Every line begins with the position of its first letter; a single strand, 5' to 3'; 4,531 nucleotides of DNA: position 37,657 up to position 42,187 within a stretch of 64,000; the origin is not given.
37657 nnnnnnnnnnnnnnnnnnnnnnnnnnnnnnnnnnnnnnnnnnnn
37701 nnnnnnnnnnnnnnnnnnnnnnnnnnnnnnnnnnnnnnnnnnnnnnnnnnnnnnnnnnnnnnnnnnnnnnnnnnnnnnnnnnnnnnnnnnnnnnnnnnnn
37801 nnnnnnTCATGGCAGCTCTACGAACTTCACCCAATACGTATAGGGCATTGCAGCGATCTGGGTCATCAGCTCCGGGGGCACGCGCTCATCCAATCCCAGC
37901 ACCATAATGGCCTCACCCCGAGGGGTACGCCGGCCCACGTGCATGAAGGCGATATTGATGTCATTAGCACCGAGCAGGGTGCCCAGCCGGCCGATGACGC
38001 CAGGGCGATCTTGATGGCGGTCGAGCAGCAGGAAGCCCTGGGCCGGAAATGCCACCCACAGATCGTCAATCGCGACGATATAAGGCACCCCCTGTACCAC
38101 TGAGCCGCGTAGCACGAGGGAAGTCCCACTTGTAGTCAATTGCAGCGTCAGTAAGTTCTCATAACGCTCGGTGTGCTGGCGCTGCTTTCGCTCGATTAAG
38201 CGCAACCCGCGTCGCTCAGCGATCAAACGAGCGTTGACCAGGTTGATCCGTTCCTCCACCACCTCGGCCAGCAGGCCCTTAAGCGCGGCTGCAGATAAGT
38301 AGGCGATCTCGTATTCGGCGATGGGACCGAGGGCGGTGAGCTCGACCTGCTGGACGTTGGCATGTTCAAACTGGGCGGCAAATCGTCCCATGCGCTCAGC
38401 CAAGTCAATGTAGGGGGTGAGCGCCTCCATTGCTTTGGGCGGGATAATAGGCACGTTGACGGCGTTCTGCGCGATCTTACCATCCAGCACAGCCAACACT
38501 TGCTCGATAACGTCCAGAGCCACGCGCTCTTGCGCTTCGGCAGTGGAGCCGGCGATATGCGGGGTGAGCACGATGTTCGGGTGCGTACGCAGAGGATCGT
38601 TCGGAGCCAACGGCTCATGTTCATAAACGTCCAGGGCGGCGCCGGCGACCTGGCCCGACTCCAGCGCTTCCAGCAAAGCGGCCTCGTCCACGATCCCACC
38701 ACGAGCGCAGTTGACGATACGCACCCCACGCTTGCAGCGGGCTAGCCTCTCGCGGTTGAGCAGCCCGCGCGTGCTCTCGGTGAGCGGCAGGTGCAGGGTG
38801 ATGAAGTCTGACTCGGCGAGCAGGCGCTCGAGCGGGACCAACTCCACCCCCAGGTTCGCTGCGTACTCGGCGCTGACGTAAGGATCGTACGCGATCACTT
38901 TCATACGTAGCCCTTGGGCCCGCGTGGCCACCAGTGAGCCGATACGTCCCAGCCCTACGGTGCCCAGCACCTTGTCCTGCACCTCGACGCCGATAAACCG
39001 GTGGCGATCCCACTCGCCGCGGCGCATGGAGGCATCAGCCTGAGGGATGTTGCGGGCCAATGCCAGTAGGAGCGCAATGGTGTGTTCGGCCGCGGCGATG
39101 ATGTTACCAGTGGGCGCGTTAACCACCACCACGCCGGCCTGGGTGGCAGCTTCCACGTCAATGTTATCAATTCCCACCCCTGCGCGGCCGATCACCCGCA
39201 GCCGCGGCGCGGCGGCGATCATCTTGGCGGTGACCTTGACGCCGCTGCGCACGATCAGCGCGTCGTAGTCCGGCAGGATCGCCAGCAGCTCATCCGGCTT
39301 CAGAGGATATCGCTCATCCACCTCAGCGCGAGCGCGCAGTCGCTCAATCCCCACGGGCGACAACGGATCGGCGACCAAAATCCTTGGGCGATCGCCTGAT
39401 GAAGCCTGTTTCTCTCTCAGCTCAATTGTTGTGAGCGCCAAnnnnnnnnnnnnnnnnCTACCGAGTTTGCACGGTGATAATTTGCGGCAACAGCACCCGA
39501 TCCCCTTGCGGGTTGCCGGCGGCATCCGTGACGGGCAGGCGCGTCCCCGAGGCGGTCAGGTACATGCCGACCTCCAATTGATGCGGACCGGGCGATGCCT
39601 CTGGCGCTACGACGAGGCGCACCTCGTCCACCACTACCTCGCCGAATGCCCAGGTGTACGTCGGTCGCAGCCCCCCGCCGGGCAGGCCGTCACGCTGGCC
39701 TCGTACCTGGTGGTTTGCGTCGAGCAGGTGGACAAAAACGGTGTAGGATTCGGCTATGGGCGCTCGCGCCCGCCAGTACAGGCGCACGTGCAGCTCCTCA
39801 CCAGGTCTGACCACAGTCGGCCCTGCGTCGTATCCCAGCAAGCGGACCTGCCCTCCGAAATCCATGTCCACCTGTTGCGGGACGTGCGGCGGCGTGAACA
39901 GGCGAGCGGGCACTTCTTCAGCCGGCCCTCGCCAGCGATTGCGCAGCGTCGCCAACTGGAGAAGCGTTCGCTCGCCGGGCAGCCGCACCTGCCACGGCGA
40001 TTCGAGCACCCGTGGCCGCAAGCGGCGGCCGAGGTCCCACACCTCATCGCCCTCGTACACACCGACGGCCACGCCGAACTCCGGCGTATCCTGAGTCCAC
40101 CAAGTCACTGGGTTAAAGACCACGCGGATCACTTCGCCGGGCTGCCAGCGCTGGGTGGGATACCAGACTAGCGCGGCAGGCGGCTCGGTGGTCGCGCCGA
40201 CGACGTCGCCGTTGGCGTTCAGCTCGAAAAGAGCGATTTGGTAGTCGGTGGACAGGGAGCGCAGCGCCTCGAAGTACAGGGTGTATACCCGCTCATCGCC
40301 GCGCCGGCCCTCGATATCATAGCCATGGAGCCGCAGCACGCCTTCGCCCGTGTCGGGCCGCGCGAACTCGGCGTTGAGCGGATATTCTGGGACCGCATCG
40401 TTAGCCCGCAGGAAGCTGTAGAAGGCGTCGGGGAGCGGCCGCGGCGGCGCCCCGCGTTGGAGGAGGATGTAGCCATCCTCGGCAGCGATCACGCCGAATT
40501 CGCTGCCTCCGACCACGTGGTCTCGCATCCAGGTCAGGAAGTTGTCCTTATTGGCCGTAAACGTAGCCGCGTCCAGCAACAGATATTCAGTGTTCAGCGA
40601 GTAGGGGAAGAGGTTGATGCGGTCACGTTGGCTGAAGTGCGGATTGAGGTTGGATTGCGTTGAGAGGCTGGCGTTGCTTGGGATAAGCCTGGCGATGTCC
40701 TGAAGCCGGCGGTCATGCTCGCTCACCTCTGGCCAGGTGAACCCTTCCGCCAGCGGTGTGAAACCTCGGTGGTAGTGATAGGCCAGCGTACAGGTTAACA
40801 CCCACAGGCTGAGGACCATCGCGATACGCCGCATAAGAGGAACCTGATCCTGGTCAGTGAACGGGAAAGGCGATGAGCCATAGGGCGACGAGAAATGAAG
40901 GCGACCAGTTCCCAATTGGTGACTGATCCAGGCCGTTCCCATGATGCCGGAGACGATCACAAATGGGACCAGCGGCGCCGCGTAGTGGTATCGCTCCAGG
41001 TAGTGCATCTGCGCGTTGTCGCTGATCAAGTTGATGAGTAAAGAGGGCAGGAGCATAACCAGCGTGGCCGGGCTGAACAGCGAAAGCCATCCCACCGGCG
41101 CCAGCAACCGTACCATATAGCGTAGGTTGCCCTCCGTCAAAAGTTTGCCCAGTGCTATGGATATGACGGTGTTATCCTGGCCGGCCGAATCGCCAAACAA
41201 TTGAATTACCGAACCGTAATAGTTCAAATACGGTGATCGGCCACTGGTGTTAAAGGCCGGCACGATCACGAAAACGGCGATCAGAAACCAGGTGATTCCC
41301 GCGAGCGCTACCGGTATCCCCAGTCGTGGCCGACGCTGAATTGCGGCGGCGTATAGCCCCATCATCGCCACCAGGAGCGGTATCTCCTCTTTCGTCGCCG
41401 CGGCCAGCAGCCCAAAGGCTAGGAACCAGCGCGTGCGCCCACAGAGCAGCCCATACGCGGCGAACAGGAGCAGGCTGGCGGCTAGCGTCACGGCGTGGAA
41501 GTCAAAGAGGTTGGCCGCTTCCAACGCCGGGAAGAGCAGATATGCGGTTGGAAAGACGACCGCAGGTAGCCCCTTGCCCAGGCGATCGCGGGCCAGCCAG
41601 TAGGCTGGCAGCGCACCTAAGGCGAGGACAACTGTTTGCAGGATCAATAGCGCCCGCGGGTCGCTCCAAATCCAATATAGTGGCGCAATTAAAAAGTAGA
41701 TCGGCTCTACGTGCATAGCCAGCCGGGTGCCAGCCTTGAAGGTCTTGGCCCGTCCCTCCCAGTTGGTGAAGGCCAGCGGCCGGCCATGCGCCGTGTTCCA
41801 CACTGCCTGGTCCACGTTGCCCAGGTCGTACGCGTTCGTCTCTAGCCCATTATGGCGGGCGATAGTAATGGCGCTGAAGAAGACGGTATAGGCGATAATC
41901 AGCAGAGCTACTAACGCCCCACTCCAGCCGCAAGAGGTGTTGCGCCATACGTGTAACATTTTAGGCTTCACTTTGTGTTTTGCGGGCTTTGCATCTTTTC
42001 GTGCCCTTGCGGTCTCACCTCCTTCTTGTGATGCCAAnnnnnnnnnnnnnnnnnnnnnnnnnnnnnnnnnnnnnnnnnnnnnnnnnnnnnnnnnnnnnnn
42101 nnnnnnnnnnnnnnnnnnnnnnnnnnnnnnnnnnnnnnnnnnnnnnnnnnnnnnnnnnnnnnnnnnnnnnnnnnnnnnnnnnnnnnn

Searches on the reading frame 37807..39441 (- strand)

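Call 37: search_protein_families(library=pfam, proteins=[window:37807-39441:-], max_evalue=0.00001)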
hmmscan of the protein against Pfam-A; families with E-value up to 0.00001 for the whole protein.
window:37807-39441:- (544 aa): 4 families
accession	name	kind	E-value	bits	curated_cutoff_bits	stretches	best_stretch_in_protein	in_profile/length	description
PF02826.25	2-Hacid_dh_C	-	2.3e-66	223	25.1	1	122-297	1-178/178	D-isomer specific 2-hydroxyacid dehydrogenase, NAD binding domain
PF00389.36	2-Hacid_dh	-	1.5e-37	128.7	24.6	1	21-329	1-134/134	D-isomer specific 2-hydroxyacid dehydrogenase, catalytic domain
PF19304.4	PGDH_inter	-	2.3e-26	92.7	27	1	341-458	2-118/119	D-3-phosphoglycerate dehydrogenase intervening domain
PF01842.31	ACT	-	3.1e-11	43.3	27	1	472-531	3-63/66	ACT domain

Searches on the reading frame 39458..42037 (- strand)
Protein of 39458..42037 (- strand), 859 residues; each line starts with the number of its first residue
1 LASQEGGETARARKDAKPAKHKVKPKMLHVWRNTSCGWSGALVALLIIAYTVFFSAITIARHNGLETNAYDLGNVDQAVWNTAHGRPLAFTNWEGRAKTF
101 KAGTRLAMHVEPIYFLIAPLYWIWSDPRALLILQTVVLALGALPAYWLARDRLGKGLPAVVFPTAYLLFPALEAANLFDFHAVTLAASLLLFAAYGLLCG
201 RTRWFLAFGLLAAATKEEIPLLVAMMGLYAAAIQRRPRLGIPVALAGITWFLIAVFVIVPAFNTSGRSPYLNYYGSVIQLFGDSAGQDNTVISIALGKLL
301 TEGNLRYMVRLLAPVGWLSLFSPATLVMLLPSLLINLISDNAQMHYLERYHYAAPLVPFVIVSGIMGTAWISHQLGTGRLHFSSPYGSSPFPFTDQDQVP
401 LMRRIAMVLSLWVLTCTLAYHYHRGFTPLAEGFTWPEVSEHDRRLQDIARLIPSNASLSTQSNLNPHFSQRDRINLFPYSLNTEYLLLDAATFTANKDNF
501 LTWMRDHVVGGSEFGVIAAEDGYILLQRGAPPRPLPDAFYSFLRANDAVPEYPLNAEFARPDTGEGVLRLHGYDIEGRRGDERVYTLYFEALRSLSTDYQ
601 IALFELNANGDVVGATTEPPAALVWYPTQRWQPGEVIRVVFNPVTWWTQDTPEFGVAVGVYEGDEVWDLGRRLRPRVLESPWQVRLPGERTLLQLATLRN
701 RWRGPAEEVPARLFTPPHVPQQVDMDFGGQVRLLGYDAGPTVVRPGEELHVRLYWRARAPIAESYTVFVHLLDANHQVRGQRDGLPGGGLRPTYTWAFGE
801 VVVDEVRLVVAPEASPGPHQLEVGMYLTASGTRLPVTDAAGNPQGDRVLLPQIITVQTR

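Call 37: search_protein_families(library=pfam, proteins=[window:39458-42037:-], max_evalue=0.00001)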
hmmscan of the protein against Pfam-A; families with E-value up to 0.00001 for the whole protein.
window:39458-42037:- (859 aa): 1 family
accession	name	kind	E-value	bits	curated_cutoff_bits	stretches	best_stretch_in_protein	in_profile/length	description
PF09852.15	DUF2079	-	1.4e-65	222.7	28.2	1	61-524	1-458/459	Predicted membrane protein (DUF2079)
